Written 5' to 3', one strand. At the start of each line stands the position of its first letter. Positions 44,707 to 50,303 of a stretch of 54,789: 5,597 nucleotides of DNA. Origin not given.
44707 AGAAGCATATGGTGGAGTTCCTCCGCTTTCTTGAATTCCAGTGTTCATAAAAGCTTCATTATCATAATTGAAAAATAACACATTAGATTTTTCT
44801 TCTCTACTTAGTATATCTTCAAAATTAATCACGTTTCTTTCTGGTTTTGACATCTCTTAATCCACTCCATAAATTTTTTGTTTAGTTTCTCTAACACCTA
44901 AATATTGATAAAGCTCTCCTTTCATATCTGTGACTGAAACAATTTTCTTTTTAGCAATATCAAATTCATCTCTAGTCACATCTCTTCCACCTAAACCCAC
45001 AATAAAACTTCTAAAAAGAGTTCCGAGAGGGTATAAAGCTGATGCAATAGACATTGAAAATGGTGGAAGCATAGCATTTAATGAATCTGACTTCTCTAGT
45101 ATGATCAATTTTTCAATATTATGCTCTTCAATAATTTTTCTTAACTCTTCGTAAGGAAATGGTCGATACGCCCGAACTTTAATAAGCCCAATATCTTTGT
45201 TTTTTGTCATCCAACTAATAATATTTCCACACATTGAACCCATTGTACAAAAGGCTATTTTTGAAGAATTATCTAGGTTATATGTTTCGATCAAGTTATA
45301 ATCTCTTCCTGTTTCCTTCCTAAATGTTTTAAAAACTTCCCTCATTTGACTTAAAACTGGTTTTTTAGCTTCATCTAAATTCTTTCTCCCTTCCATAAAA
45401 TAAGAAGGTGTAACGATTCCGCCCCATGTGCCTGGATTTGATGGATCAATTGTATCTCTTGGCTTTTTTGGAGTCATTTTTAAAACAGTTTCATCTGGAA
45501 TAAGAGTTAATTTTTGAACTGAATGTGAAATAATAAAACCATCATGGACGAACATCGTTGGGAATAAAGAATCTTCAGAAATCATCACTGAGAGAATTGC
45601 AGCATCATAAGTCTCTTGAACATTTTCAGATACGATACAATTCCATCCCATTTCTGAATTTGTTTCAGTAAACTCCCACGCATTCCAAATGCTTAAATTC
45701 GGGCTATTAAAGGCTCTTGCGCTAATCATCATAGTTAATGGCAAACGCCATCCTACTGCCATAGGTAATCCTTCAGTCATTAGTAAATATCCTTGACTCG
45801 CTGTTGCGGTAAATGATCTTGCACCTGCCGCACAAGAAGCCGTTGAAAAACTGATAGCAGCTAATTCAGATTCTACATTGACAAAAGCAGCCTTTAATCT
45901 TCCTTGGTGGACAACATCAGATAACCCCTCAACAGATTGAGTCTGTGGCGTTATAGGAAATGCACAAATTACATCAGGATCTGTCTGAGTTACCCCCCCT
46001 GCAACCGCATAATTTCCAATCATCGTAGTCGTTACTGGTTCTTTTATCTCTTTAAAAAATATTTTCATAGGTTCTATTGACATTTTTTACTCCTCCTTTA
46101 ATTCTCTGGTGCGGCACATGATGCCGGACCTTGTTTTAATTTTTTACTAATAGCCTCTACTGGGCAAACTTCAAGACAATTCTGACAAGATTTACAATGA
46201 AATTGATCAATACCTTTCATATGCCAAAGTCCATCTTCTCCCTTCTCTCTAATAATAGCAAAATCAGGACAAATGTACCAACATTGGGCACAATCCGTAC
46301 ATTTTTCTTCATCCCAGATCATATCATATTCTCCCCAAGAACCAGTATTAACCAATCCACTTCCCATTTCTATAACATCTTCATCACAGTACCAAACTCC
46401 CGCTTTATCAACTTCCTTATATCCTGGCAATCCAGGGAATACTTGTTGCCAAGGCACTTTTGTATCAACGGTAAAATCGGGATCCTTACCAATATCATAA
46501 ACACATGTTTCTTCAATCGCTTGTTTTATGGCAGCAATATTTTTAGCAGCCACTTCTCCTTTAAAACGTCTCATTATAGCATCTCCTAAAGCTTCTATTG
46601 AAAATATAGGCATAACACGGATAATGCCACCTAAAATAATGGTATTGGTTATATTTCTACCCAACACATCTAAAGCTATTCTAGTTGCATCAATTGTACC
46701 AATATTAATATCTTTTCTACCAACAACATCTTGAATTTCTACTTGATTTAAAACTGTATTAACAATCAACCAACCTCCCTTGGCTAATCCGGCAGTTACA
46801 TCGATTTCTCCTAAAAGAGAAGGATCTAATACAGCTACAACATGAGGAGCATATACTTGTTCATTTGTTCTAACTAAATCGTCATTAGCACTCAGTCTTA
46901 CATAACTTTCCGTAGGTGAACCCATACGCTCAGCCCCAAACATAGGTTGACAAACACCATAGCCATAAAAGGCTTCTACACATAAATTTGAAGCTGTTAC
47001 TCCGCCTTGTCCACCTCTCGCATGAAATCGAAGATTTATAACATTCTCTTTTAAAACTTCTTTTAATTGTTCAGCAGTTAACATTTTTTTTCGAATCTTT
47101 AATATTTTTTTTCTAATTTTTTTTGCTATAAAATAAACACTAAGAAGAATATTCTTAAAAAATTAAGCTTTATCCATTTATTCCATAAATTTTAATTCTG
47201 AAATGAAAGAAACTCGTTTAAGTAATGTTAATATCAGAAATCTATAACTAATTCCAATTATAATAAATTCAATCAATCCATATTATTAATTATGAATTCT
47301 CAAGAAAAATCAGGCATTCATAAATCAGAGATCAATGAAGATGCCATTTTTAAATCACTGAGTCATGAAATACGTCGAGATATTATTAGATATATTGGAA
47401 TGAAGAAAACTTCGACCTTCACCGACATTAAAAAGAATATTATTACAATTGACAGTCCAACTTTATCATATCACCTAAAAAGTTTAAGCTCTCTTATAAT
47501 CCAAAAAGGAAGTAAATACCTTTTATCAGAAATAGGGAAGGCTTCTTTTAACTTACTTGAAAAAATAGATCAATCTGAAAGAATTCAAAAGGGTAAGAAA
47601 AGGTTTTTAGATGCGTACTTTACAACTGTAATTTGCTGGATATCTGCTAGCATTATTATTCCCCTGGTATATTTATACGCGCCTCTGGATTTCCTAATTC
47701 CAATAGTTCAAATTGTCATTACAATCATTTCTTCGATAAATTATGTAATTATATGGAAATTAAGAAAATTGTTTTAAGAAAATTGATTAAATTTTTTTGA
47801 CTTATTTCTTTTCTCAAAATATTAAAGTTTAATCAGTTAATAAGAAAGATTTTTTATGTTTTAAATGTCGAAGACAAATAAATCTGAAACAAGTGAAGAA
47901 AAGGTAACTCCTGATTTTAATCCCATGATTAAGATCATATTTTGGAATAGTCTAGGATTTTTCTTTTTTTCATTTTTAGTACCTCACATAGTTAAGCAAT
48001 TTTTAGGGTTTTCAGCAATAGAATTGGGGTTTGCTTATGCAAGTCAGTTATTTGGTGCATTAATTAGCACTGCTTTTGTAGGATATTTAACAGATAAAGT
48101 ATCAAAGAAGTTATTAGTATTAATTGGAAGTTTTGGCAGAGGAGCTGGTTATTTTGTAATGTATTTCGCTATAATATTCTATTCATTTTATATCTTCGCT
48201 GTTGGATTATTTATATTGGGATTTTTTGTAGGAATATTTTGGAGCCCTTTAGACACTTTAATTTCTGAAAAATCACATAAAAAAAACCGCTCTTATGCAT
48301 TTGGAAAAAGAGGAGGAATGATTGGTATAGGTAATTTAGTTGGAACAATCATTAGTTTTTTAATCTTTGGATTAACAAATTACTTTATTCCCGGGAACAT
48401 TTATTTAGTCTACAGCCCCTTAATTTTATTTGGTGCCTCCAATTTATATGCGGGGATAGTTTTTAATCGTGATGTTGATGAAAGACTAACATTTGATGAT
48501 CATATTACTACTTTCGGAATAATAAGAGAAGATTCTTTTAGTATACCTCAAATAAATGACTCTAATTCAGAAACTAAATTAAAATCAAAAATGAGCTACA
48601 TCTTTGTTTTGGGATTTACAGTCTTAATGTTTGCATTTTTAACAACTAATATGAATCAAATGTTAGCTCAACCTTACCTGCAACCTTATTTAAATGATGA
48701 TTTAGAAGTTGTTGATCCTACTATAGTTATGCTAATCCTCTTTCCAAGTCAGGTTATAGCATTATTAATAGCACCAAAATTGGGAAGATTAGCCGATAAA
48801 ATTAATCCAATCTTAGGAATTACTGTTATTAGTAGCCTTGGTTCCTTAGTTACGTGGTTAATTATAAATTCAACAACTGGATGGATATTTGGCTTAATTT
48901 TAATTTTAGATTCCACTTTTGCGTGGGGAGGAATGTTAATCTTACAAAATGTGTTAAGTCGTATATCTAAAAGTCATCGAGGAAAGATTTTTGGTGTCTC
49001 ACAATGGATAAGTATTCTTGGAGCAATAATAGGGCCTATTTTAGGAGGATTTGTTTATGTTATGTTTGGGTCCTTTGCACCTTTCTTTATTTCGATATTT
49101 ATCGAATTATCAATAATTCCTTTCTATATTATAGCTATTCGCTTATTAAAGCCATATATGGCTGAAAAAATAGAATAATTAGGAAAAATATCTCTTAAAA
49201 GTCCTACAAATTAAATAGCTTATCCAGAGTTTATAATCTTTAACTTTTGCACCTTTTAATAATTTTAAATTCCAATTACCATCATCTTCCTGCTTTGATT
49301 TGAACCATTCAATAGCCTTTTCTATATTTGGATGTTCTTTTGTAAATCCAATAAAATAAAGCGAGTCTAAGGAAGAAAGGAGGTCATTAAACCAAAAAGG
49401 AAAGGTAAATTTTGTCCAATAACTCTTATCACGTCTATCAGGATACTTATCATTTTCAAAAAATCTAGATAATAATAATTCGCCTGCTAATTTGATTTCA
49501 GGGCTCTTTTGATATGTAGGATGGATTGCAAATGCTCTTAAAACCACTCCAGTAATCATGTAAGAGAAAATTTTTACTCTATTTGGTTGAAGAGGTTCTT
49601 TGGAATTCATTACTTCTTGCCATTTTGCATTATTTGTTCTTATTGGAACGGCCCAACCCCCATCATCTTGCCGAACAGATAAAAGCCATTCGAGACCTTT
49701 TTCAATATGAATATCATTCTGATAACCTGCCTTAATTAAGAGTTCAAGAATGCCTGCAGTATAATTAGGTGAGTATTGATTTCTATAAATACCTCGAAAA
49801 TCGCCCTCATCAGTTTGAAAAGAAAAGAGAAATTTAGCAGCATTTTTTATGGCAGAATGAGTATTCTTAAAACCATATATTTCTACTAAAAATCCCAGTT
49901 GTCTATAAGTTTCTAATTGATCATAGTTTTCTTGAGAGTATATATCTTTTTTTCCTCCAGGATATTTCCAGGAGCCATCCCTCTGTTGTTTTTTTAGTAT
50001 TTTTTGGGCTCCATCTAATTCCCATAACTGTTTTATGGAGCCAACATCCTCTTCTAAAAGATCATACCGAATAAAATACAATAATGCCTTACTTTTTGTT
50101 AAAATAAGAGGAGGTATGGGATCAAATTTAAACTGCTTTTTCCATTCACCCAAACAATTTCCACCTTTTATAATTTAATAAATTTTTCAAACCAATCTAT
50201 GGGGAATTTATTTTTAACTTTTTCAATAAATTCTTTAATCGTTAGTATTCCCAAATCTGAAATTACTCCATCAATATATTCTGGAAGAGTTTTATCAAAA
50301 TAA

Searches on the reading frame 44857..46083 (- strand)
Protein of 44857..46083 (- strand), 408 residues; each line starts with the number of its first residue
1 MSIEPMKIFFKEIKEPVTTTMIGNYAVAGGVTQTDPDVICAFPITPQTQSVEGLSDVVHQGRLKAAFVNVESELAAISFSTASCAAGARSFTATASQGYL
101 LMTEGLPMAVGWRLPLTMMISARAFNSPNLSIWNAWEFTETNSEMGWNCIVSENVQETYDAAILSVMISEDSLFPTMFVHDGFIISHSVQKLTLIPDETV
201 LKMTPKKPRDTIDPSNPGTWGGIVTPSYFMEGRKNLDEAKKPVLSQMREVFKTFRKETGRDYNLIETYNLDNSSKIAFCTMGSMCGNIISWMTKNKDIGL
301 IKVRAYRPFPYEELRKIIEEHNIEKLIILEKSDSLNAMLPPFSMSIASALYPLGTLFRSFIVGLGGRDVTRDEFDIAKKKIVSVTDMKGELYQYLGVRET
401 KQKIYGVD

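Call 3: search_protein_families(library=pfam, proteins=[window:44857-46083:-], max_evalue=0.1)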
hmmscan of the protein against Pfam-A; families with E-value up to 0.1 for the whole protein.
window:44857-46083:- (408 aa): 2 families
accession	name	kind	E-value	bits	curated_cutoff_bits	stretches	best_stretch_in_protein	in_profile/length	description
PF01855.24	POR_N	-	1.6e-52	179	27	1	30-250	2-229/231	Pyruvate flavodoxin/ferredoxin oxidoreductase, thiamine diP-bdg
PF17147.9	PFOR_II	-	8.7e-13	49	27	1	276-373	3-101/102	Pyruvate:ferredoxin oxidoreductase core domain II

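Call 4: search_protein_families(library=ncbifam, proteins=[window:44857-46083:-], max_evalue=0.1)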
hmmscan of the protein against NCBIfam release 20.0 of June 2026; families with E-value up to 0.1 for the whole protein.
window:44857-46083:- (408 aa): 13 families
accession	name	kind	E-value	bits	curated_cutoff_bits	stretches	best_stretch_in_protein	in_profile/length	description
NF040682.1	PorA_Arch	equivalog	7.5e-90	301.6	550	1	19-398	4-386/387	pyruvate synthase subunit PorA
NF006233.0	PRK08367.1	equivalog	2.2e-71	240.8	625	1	16-377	2-368/394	pyruvate ferredoxin oxidoreductase subunit alpha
NF006232.0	PRK08366.1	equivalog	1.5e-60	204.9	646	1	16-384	5-380/394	2-ketoisovalerate ferredoxin oxidoreductase subunit alpha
NF007201.0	PRK09622.1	equivalog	2.6e-60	204.4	590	1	23-399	15-399/405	2-oxoacid:ferredoxin oxidoreductase subunit alpha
NF045764.1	PhenlGlyoxDHPadG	equivalog_domain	5.3e-52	176.6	700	1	23-381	7-379/398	NADH-dependent phenylglyoxylate dehydrogenase subunit alpha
NF045791.1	OxalOxredalpha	equivalog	5.1e-39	134.4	500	1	21-384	7-378/395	oxalate oxidoreductase subunit alpha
TIGR02176.1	pyruv_ox_red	equivalog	1.7e-34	118.9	911.35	1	20-361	3-355/1167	pyruvate:ferredoxin (flavodoxin) oxidoreductase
NF005507.0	PRK07119.1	subfamily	7.8e-20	71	399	1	20-332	6-307/352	3-methyl-2-oxobutanoate dehydrogenase subunit VorB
TIGR03710.1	OAFO_sf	subfamily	1.5e-17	63.4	482.75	1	15-124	190-297/561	2-oxoacid:acceptor oxidoreductase subunit alpha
NF006412.0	PRK08659.1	equivalog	2e-16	60.2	411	1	20-329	7-332/378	2-oxoacid:acceptor oxidoreductase subunit alpha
NF041170.1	Oxoac_fdxalpha_Archa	equivalog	3e-14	52.3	800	2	36-119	253-345/636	2-oxoacid:ferredoxin oxidoreductase subunit alpha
NF007206.0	PRK09627.1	equivalog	4.6e-09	35.7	579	1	23-203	8-190/375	2-oxoglutarate synthase subunit alpha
TIGR03336.1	IOR_alpha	equivalog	3.8e-06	25.5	650.9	1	20-94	4-76/595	indolepyruvate ferredoxin oxidoreductase subunit alpha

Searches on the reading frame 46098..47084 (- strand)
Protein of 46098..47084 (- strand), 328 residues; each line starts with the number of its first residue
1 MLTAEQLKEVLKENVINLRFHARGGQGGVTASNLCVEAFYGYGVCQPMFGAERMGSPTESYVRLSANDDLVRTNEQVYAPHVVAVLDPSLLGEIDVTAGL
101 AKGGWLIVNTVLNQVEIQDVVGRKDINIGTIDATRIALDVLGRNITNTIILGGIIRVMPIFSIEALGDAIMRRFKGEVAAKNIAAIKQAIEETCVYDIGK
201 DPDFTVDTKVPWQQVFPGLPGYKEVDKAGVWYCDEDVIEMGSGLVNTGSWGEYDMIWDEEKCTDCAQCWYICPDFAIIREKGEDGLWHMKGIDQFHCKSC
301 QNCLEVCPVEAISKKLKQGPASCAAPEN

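Call 3: search_protein_families(library=pfam, proteins=[window:46098-47084:-], max_evalue=0.1)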
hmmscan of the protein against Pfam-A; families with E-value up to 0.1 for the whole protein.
window:46098-47084:- (328 aa): 14 families
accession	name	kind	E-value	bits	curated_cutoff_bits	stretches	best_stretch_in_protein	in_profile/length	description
PF01558.24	POR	-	5.4e-26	92.2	27.4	1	24-191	1-173/173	Pyruvate ferredoxin/flavodoxin oxidoreductase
PF00037.32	Fer4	-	3.6e-10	39.7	21.1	2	292-313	3-24/24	4Fe-4S binding domain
PF14697.11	Fer4_21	-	5.4e-08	33.3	35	1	258-312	4-57/59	4Fe-4S dicluster domain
PF12838.12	Fer4_7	-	5.2e-07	30.5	27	3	261-311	1-52/52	4Fe-4S dicluster domain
PF13484.11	Fer4_16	-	1.8e-06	29.1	30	1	296-317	1-21/66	4Fe-4S double cluster binding domain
PF13187.11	Fer4_9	-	6.2e-06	26.6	27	3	261-312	1-52/52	4Fe-4S dicluster domain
PF13237.11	Fer4_10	-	7.6e-06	26.2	25.5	2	255-308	2-53/53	4Fe-4S dicluster domain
PF12797.12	Fer4_2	-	9.7e-06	25.7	24.5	2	292-309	5-22/22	4Fe-4S binding domain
PF12837.12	Fer4_6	-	2.6e-05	24.4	25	1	257-274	4-21/24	4Fe-4S binding domain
PF25160.1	LdpA_Fe-S-bd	-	0.0019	18.4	27.6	1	263-314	3-45/49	LdpA Fe-S cluster-binding domain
PF12800.12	Fer4_4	-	0.0093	16.7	24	0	260-273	2-15/17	4Fe-4S binding domain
PF13459.11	Fer4_15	-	0.017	16.3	22.4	0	258-281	4-27/66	4Fe-4S single cluster domain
PF13370.11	Fer4_13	-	0.034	15.3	24.5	0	258-312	2-56/58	4Fe-4S single cluster domain of Ferredoxin I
PF13183.11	Fer4_8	-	0.071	14.1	27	0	260-310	3-67/68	4Fe-4S dicluster domain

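Call 4: search_protein_families(library=ncbifam, proteins=[window:46098-47084:-], max_evalue=0.1)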
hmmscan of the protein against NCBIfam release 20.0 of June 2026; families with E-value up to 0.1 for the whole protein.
window:46098-47084:- (328 aa): 96 families (the best 25 are shown)
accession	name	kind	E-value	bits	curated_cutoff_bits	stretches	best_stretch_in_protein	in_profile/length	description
NF006321.0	PRK08534.1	equivalog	2.1e-46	157.9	225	1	16-192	2-176/181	pyruvate ferredoxin oxidoreductase subunit gamma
TIGR02175.1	PorC_KorC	subfamily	1.6e-44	151.8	81.1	1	16-193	2-175/177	2-oxoacid:acceptor oxidoreductase, gamma subunit, pyruvate/2-ketoisovalerate family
NF010632.0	PRK14029.1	equivalog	2e-44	151.5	335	1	16-198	2-185/185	pyruvate/ketoisovalerate ferredoxin oxidoreductase subunit gamma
NF040683.1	PorC_Meth_Thtga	equivalog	3.1e-41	141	270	1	16-192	2-172/177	pyruvate synthase subunit PorC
NF045762.1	PhenlGlyoxDHPadE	equivalog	1.4e-33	116.3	300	1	17-199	3-185/187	NADH-dependent phenylglyoxylate dehydrogenase subunit gamma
NF045790.1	OxalOxreddelta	equivalog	3.3e-19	69.2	230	1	52-313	57-307/316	oxalate oxidoreductase subunit delta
NF004497.0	PRK05844.1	equivalog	4.9e-18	65.4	243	1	16-192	2-184/186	pyruvate flavodoxin oxidoreductase subunit gamma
TIGR02179.1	PorD_KorD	subfamily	2.1e-15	56.6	60.05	1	245-315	10-75/78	2-oxoacid:acceptor oxidoreductase, delta subunit, pyruvate/2-ketoisovalerate family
NF040684.1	PorD_Arch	equivalog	5.2e-15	55.3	120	1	240-315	11-82/85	pyruvate synthase subunit PorD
NF007204.0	PRK09625.1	equivalog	3.1e-13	49.9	125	1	245-313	44-107/133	pyruvate flavodoxin oxidoreductase subunit delta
NF007202.0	PRK09623.1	equivalog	5.3e-11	42.8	166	1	234-314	24-100/105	3-methyl-2-oxobutanoate dehydrogenase subunit delta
TIGR02176.1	pyruv_ox_red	equivalog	1.3e-10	39.9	911.35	1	10-278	408-701/1167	pyruvate:ferredoxin (flavodoxin) oxidoreductase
TIGR01971.1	NuoI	subfamily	6.3e-09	35.5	113.05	1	258-314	40-100/121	NADH-quinone oxidoreductase, chain I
NF007203.0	PRK09624.1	equivalog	1e-07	32.1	171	1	241-313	31-99/105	pyuvate ferredoxin oxidoreductase subunit delta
NF042987.1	OGOR_delta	exception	1.3e-07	31.7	125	2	232-277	42-85/89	2-oxoglutarate ferredoxin oxidoreductase subunit delta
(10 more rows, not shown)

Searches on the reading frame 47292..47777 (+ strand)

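Call 22: search_protein_families(library=pfam, proteins=[window:47292-47777:+], max_evalue=0.001)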
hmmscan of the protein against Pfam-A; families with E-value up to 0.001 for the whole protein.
window:47292-47777:+ (161 aa): 2 families
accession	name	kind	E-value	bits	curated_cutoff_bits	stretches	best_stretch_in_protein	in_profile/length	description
PF24038.1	DUF7347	-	5.5e-08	33.4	27.6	1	18-84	3-72/77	Domain of unknown function (DUF7347)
PF12840.13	HTH_20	-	0.00091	19.6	27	0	23-66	1-43/51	Helix-turn-helix domain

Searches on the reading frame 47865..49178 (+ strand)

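Call 22: search_protein_families(library=pfam, proteins=[window:47865-49178:+], max_evalue=0.001)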
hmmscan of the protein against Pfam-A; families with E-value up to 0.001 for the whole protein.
window:47865-49178:+ (437 aa): 2 families
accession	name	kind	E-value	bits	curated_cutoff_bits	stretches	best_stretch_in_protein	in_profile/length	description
PF07690.21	MFS_1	-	4.6e-35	121.6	33.4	2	26-364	6-318/347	Major Facilitator Superfamily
PF00083.30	Sugar_tr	-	1.9e-10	40.7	22.3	1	45-167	43-161/452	Sugar (and other) transporter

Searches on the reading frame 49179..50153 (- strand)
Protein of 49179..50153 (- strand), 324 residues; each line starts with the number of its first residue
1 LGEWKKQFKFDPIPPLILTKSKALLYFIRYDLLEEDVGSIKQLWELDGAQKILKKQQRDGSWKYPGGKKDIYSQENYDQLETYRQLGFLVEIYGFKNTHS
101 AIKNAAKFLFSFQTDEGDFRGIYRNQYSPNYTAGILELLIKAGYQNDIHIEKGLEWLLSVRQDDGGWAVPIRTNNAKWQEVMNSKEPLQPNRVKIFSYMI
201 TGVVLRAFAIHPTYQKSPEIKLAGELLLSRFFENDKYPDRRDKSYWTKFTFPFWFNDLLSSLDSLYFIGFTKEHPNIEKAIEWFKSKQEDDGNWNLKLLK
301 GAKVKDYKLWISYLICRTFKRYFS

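Call 22: search_protein_families(library=pfam, proteins=[window:49179-50153:-], max_evalue=0.001)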
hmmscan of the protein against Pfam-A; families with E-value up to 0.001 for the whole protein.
window:49179-50153:- (324 aa): 2 families
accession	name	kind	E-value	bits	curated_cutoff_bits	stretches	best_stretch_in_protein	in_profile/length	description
PF13243.12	SQHop_cyclase_C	-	6.4e-14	52.1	26.1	2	149-295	92-227/319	Squalene-hopene cyclase C-terminal domain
PF13249.12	SQHop_cyclase_N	-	1.5e-05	24.8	26.2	0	211-295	170-250/291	Squalene-hopene cyclase N-terminal domain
